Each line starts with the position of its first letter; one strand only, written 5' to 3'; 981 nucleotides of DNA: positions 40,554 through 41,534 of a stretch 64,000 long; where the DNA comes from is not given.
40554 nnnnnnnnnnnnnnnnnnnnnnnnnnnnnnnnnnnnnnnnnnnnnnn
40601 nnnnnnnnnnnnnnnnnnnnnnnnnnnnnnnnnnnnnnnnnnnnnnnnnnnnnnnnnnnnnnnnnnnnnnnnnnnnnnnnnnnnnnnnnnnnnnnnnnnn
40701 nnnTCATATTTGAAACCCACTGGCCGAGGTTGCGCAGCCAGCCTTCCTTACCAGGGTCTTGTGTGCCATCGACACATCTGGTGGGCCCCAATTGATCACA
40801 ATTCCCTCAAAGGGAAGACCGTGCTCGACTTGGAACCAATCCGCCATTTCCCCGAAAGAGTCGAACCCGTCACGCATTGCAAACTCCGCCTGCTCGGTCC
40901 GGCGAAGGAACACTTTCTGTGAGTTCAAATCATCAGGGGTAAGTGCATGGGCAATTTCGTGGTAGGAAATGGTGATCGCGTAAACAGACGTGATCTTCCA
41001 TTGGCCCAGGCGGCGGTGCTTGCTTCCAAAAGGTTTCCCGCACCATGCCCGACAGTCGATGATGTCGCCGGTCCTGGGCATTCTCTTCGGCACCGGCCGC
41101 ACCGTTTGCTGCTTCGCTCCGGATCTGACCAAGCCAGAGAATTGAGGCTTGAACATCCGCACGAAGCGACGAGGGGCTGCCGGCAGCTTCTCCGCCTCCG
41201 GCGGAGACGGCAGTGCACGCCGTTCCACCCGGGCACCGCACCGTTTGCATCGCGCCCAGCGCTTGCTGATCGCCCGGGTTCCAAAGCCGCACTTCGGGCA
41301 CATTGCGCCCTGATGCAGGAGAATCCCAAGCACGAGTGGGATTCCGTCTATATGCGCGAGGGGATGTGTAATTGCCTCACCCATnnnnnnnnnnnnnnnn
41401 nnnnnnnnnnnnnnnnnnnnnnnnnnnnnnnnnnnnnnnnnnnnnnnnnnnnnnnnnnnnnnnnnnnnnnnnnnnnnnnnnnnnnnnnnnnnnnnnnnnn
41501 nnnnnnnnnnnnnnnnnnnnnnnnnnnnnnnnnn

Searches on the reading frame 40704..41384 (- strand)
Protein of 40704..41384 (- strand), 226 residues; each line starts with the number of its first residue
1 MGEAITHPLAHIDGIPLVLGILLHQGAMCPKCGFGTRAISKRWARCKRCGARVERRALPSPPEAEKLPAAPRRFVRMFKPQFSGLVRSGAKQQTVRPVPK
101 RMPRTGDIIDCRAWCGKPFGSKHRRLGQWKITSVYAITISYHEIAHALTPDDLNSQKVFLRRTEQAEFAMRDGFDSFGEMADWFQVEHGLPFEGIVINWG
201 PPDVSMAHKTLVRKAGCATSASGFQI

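Call 3: search_protein_families(library=pfam, proteins=[window:40704-41384:-], max_evalue=0.1)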
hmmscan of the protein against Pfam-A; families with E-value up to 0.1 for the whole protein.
window:40704-41384:- (226 aa): 2 families
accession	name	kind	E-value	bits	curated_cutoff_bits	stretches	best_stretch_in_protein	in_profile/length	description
PF04266.20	ASCH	-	0.012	16.8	21.2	1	78-148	3-67/103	ASCH domain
PF00130.28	C1_1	-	0.082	13.2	26.5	0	25-54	10-39/53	Phorbol esters/diacylglycerol binding domain (C1 domain)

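Call 4: search_protein_families(library=phrogs, proteins=[window:40704-41384:-], max_evalue=0.01)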
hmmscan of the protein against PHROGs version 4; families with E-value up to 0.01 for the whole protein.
window:40704-41384:- (226 aa): 1 family
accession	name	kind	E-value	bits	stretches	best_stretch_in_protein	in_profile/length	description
phrog_8581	-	unknown function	2.8e-11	44.9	1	101-200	66-162/166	-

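Call 59: search_protein_families(library=ncbifam, proteins=[window:40704-41384:-], max_evalue=0.05)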
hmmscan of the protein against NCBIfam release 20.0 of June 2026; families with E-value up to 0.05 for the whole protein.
window:40704-41384:- (226 aa): 1 family
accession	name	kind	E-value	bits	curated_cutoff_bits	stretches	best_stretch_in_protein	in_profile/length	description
NF040849.1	tRNAmod_TiaS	equivalog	0.03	12.9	600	1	23-60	350-386/422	tRNA(Ile2) 2-agmatinylcytidine synthetase TiaS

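Call 60: search_protein_families(library=padloc, proteins=[window:40704-41384:-], max_evalue=0.05)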
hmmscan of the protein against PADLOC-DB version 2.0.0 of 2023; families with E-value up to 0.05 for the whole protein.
window:40704-41384:- (226 aa): 0 families

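Call 61: search_solved_structures(query=window:40704-41384:-, max_evalue=10)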
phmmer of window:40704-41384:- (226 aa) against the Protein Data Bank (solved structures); distinct sequences matched with E-value up to 10: 0.

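Call 84: find_homologous_proteins(query=window:40704-41384:-, max_evalue=0.001)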
Query window:40704-41384:- (226 aa): 20 proteins with E <= 0.001 among 156 candidates.
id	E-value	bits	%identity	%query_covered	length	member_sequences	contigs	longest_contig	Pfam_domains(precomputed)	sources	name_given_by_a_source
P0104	8.5e-135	466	100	88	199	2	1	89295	-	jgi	-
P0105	7.4e-36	142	50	60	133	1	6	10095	-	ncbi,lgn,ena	-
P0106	9.9e-35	138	49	63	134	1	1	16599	-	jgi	jgi:hypothetical protein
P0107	1.1e-34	138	50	58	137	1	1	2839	-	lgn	-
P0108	3.2e-34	136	53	59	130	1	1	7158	-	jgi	jgi:hypothetical protein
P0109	1.3e-30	124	52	58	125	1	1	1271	-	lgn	-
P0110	6.3e-30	122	53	58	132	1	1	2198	-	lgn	-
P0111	1.0e-29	122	60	34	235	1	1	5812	-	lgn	-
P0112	1.9e-29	121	50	58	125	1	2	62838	-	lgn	-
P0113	4.8e-29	119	51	56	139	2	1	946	-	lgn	-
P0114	1.2e-28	118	48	59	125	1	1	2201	-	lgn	-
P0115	1.2e-27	115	48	59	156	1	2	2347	-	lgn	-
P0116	3.2e-27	113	49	57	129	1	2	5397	-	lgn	-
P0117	1.2e-26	112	49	56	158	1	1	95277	-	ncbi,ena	-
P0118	1.8e-26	111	50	54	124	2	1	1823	-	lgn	-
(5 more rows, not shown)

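Call 86: search_solved_structures(query=A5, max_evalue=10)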
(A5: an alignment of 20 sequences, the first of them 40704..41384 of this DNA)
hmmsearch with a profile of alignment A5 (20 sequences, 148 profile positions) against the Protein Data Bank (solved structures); distinct sequences matched with E-value up to 10: 1.
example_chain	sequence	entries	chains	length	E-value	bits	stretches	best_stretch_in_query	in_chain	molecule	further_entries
6l7i_A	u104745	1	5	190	1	12.4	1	91-132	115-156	TcdA1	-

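Call 88: search_protein_families(library=pfam, alignment_id=A5, max_evalue=0.05)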
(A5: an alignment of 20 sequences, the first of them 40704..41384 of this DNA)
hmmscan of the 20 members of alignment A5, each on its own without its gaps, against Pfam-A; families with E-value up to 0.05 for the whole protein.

A. member 1, window:40704-41384:- (226 aa): 1 family
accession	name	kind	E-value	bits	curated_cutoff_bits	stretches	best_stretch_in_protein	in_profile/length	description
PF04266.20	ASCH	-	0.012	16.8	21.2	1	78-148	3-67/103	ASCH domain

B. families by the number of members that match (of 20 scanned): 2 families
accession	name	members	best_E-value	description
PF04266.20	ASCH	12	0.00019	ASCH domain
PF14117.11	DUF4287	1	0.0036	Domain of unknown function (DUF4287)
